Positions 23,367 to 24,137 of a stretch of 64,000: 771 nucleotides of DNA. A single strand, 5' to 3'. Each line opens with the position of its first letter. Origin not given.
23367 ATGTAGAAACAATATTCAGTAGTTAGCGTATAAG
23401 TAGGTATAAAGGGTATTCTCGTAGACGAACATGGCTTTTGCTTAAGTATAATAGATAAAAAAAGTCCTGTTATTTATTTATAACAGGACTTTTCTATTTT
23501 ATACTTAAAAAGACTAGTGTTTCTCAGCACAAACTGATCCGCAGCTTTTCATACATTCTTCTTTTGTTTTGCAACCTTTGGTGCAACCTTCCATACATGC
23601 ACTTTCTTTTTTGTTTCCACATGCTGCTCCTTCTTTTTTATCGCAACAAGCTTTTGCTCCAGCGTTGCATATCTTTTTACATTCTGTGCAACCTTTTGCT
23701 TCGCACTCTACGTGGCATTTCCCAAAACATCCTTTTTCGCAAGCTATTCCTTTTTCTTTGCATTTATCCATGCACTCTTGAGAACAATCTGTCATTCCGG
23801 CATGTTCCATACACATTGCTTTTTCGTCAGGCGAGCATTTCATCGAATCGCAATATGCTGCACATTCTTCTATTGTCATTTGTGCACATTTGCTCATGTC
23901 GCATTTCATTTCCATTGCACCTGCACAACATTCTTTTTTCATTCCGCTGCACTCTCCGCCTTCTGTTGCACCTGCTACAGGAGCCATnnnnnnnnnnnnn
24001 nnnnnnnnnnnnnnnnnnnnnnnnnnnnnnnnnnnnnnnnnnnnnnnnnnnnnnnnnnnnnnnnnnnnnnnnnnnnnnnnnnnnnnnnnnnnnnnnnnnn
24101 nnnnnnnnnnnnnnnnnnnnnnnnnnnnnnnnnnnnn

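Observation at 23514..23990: H+-pyrophosphatase fused to a ~150-aa Cys/Met-rich metallothionein-like C-terminal tail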

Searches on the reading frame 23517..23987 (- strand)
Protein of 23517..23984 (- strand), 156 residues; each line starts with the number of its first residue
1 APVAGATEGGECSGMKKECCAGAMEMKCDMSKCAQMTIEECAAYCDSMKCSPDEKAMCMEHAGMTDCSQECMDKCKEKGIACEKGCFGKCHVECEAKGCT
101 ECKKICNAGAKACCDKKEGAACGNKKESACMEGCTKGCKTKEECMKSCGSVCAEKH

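Call 5: search_protein_families(library=pfam, proteins=[window:23517-23984:-], max_evalue=10)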
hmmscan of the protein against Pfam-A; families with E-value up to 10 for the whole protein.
window:23517-23984:- (156 aa): 0 families

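Call 6: search_protein_families(library=ncbifam, proteins=[window:23517-23984:-], max_evalue=10)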
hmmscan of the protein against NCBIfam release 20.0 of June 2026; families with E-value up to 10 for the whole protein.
window:23517-23984:- (156 aa): 0 families

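Call 7: find_homologous_proteins(query=window:23517-23984:-, max_evalue=0.01)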
Query window:23517-23984:- (156 aa): 6 proteins with E <= 0.01 among 9 candidates.
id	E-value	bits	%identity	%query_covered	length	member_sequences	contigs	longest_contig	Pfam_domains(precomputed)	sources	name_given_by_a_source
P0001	2.4e-26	111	47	95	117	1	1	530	-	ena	-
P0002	6.0e-21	93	45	83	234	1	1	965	PF03030.22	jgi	jgi:K(+)-stimulated pyrophosphate-energized sodium pump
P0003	8.2e-11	60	60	40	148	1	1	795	PF03030.22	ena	-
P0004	2.2e-10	59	61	37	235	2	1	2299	PF03030.22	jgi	-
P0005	2.3e-10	59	42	92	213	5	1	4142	PF03030.22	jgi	jgi:K(+)-stimulated pyrophosphate-energized sodium pump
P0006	2.4e-3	36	41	63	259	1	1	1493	PF03030.22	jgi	jgi:hypothetical protein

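Call 14: find_related_loci(query=A2, collection=genome_contigs, flank=6000)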
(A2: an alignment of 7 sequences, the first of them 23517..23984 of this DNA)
Query A2 (156 aa) in genome_contigs; peptide patterns used: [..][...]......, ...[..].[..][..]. (x = any residue, [..] = any of these).
211 stretches matched a pattern; 147 encode a relative of the query (tblastn E <= 1e-3); the best 80 are kept; 80 distinct loci.
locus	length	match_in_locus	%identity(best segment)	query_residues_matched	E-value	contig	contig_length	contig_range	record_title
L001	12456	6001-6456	72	1-156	5e-62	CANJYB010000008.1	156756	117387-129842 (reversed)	MAG: Bacteroidetes bacterium isolate RH-23may17-974 genome assembly, contig: RH-23may17-C564, whole genome shotgun seque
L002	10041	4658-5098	73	9-156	1e-61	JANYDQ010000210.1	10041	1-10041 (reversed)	MAG: Bacteroidetes bacterium isolate 336R_metabinner_73_sub 336R_k141_1133089, whole genome shotgun sequence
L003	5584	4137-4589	74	1-156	2e-61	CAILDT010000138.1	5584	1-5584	MAG: uncultured Bacteroidetes bacterium isolate LinL4_bin-1161 genome assembly, contig: bin-1161:138/994, whole genome s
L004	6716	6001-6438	70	9-156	2e-59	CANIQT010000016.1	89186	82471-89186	MAG: Bacteroidetes bacterium isolate RH-15aug16-189 genome assembly, contig: RH-15aug16-C449, whole genome shotgun seque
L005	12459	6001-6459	64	9-156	4e-49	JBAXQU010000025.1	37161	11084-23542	MAG: Bacteroidota bacterium isolate ELA565 MAG565_25, whole genome shotgun sequence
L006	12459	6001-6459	64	9-156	2e-49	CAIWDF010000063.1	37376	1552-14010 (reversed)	MAG: uncultured Bacteroidetes bacterium isolate Day2-2_bin-746 genome assembly, contig: bin-746:063/312, whole genome sh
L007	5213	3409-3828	64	24-156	2e-46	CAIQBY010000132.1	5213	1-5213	MAG: uncultured Bacteroidetes bacterium isolate Umea3_bin-1094 genome assembly, contig: bin-1094:132/423, whole genome s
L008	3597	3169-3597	64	20-154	6e-45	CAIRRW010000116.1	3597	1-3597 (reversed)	MAG: uncultured Bacteroidetes bacterium isolate MJ-time_bin-7887 genome assembly, contig: bin-7887:116/551, whole genome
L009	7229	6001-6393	49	16-156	8e-32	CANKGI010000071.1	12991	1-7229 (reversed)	MAG: Bacteroidetes bacterium isolate RH-9nov16-162 genome assembly, contig: RH-9nov16-C10643, whole genome shotgun seque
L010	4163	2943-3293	49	18-156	7e-31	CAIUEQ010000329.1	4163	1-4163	MAG: uncultured Bacteroidetes bacterium isolate Ki3-D2_bin-0761 genome assembly, contig: bin-0761:329/389, whole genome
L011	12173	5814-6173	53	27-156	5e-30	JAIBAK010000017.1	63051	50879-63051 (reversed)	MAG: Bacteroidia bacterium isolate SSF48 NODE_8177_length_63051_cov_55.474223, whole genome shotgun sequence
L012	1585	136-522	55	5-127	2e-29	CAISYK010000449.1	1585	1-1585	MAG: uncultured Bacteroidetes bacterium isolate Kiruna_bin-08168 genome assembly, contig: bin-08168:0449/1288, whole gen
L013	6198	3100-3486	47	15-156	6e-28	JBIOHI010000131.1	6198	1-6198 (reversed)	MAG: Bacteroidia bacterium isolate GcL13-5 k141_474882_length_6198_cov_13.0000, whole genome shotgun sequence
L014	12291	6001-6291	61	27-120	1e-27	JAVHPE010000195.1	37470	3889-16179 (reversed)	MAG: Bacteroidia bacterium isolate WB02no2_35_113 NODE_459_length_37470_cov_58.567981, whole genome shotgun sequence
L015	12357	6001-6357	44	1-156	6e-26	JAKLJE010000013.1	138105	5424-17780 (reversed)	MAG: Bacteroidia bacterium isolate MAG.246 MAG.246-NODE_13_length_138105_cov_5.417097, whole genome shotgun sequence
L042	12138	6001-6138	67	18-63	7e-16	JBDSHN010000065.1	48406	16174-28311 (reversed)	MAG: Bacteroidia bacterium isolate cluster1_bin.277 k127_12271887, whole genome shotgun sequence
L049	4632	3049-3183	67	19-63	1e-14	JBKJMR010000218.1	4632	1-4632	MAG: Bacteroidia bacterium isolate ant_bin.335 k117_3156268, whole genome shotgun sequence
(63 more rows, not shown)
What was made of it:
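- Record titles name many lake, reservoir and groundwater metagenome-assembled genomes (call 14).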

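Call 18: search_protein_representatives(alignment_id=A2)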
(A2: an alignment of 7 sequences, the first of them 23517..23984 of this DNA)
Query: 7 sequences, 121 profile positions. Proteins with E-value up to 0.001 (for the whole library): 56; up to 1e-10: 24; up to 1e-30: 1. The best 56 are listed.
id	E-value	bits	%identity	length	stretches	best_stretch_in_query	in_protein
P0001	1.2e-35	138.5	-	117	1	2-112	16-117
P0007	4.6e-22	94.7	-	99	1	30-117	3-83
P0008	7.6e-22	94.0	-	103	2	34-104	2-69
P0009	5.5e-21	91.2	-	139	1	15-109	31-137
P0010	1.4e-20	89.9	-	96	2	30-112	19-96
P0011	1.2e-19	86.9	-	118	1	3-114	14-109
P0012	2.0e-19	86.1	-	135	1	4-116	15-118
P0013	1.4e-18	83.4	-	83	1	28-113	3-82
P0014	3.0e-18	82.4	-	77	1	24-98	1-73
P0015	1.1e-17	80.5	-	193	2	24-71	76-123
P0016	2.4e-17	79.4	-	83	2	30-75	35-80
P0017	3.7e-17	78.8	-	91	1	45-117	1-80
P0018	2.3e-15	73.1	-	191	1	9-114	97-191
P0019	2.6e-15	72.9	-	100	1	16-85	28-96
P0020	1.8e-13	66.9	-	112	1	4-82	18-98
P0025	8.6e-12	61.5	-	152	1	9-116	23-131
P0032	6.2e-10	55.5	-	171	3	82-107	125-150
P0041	4.0e-07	46.4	-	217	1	58-113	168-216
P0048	1.7e-05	41.2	-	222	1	12-101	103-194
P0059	7.7e-04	35.9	-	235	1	12-91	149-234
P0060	7.9e-04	35.8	-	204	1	26-72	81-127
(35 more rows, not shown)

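Call 21: search_protein_families(library=pfam, proteins=[P0032, P0018, P0025, P0048, P0060], max_evalue=1)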
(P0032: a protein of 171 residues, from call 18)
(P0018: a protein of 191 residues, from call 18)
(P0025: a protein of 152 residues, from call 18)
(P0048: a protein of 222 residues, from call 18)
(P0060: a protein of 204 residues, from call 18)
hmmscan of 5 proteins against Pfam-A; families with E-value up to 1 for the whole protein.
P0032 (171 aa): 0 families

P0018 (191 aa): 2 families
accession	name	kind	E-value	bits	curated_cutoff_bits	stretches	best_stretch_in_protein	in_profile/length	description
PF11431.13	Transport_MerF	-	0.54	10.6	24.3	1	38-53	3-18/45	Membrane transport protein MerF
PF02656.20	DUF202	-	0.62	11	23.4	1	10-52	17-59/68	Domain of unknown function (DUF202)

P0025 (152 aa): 2 families
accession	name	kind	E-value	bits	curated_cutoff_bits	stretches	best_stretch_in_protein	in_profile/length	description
PF02369.22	Big_1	-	0.014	15.9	34.9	1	112-133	54-75/93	Bacterial Ig-like domain (group 1)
PF05504.16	Spore_GerAC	-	0.042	14.4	23.6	1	87-136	35-84/167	Spore germination B3/ GerAC like, C-terminal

P0048 (222 aa): 1 family
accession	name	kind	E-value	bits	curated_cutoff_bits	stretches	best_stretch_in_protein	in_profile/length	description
PF03030.21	H_PPase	-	6.2e-38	131.3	29.7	1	3-91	562-645/645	Inorganic H+ pyrophosphatase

P0060 (204 aa): 1 family
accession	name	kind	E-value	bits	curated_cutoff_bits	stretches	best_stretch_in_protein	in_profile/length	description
PF05978.22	UNC-93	-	0.051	13.2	22.9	1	32-85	122-175/379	Ion channel regulatory protein UNC-93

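Call 25: find_homologous_proteins(query=A3, max_evalue=0.001)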
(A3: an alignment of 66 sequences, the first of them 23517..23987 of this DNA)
Query A3 (66 sequences) (157 aa, profile of the alignment): 217 proteins with E <= 0.001 among 2341 candidates; the best 120 are listed.
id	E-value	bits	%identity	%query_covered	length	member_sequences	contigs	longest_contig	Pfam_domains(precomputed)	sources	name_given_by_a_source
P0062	1.2e-40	156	66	32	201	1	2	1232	PF03030.22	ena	-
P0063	1.7e-39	153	39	83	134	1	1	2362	-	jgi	jgi:K(+)-stimulated pyrophosphate-energized sodium pump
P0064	8.4e-38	147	59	32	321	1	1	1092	PF03030.22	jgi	jgi:K(+)-stimulated pyrophosphate-energized sodium pump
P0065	3.0e-34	136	40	84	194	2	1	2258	PF03030.22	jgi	jgi:K(+)-stimulated pyrophosphate-energized sodium pump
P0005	3.7e-33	132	42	92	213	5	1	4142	PF03030.22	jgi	jgi:K(+)-stimulated pyrophosphate-energized sodium pump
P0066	4.9e-32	129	39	90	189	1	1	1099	PF03030.22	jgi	jgi:K(+)-stimulated pyrophosphate-energized sodium pump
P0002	6.9e-32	128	42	83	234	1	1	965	PF03030.22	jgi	jgi:K(+)-stimulated pyrophosphate-energized sodium pump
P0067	1.6e-29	121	70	24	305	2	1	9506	PF03030.22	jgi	jgi:K(+)-stimulated pyrophosphate-energized sodium pump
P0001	7.5e-29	118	47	94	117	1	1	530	-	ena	-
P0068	8.5e-29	118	39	100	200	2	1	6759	PF03030.22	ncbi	ncbi:MAG: sodium/proton-translocating pyrophosphatase, partial [Bacteroidia bacterium]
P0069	1.9e-28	117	35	100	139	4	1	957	-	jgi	jgi:K(+)-stimulated pyrophosphate-energized sodium pump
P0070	2.3e-28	117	71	24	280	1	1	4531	PF03030.22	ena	-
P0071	5.0e-28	116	35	100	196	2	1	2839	PF03030.22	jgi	jgi:K(+)-stimulated pyrophosphate-energized sodium pump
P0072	6.0e-28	115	35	100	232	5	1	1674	PF03030.22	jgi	jgi:hypothetical protein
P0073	9.1e-28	115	35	100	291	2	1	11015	PF03030.22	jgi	jgi:hypothetical protein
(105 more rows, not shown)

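Call 40: predict_structure(alignment_id=A4)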
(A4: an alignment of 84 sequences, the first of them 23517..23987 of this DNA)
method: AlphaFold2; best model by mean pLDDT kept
length: 157 residues; sequences in the alignment: 84
mean_pLDDT: 71.3   pTM: 0.45
mean pLDDT of the five models: 71.3, 69.4, 67.7, 66.6, 66.2
residues with pLDDT >= 90: 28; 70-90: 60; 50-70: 39; < 50: 30
segments of 3 or more residues with pLDDT < 50: 9-14, 110-128
pLDDT, mean of each block of 10 residues (from residue 1): 50 50 71 88 96 94 81 84 74 69 60 42 44 73 89 82
secondary structure, 60 per line:
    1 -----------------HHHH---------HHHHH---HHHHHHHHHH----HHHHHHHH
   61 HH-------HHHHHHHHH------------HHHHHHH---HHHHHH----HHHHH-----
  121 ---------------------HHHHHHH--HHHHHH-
elements in order: H18-21 H31-35 H39-48 H53-62 H70-78 H91-97 H101-106 H111-115 H142-148 H151-156
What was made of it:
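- Closest known: Twin Cx3C / twin Cx9C helical hairpins. Different: The first arm (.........) is not predicted helical (call 40).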

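Call 42: fold_search(model_id=the predicted structure, library=pdb)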
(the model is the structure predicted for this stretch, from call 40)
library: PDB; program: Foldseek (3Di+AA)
matches with E <= 10: 7; with E <= 0.001: 0
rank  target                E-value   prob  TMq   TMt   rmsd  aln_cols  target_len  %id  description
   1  3ru0_B                5.8e+00  0.02  0.15  0.07  11.4        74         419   20  Cocrystal structure of human SMYD3 with inhibitor Sinefungin bound (released 2011-05-18)
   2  3ru0_A                7.8e+00  0.02  0.15  0.07  11.4        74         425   20  Cocrystal structure of human SMYD3 with inhibitor Sinefungin bound (released 2011-05-18)
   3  5ex0_A                8.3e+00  0.02  0.15  0.07  11.2        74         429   20  Crystal structure of human SMYD3 in complex with a MAP3K2 peptide (released 2016-03-09)
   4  8jnt                  8.8e+00  0.08  0.18  0.34   8.8        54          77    9  RxLR effector RxLR19 from Phytophthora capsici (released 2024-06-12)
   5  3oxf_B                8.8e+00  0.02  0.15  0.07  11.4        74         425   20  Human lysine methyltransferase Smyd3 in complex with AdoHcy (Form I) (released 2011-02-23)
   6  4lb8                  9.8e+00  0.04  0.16  0.09  11.8        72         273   15  Crystal structure of a DUF4848 family protein (BT3222) from Bacteroides thetaiotaomicron VPI-5482 at 2.49 A resolution (released 2013-07-10)
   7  5ex3_A                9.8e+00  0.02  0.15  0.07  11.4        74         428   20  Crystal structure of human SMYD3 in complex with a VEGFR1 peptide (released 2016-03-09)
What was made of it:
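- Tried and rejected: Foldseek of the whole-tail model against PDB: best E 5.8 (call 42).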

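Call 72: find_encoding_contigs(protein=P0032, flank=6000, max_places=4)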
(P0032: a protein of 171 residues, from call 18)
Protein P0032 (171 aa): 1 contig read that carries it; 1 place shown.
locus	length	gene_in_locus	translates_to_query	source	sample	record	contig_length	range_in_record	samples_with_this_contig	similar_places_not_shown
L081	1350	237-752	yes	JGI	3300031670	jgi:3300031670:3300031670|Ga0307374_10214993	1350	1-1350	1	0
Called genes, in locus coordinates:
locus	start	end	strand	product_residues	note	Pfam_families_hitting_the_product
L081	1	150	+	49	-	?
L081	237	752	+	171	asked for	-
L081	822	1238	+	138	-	-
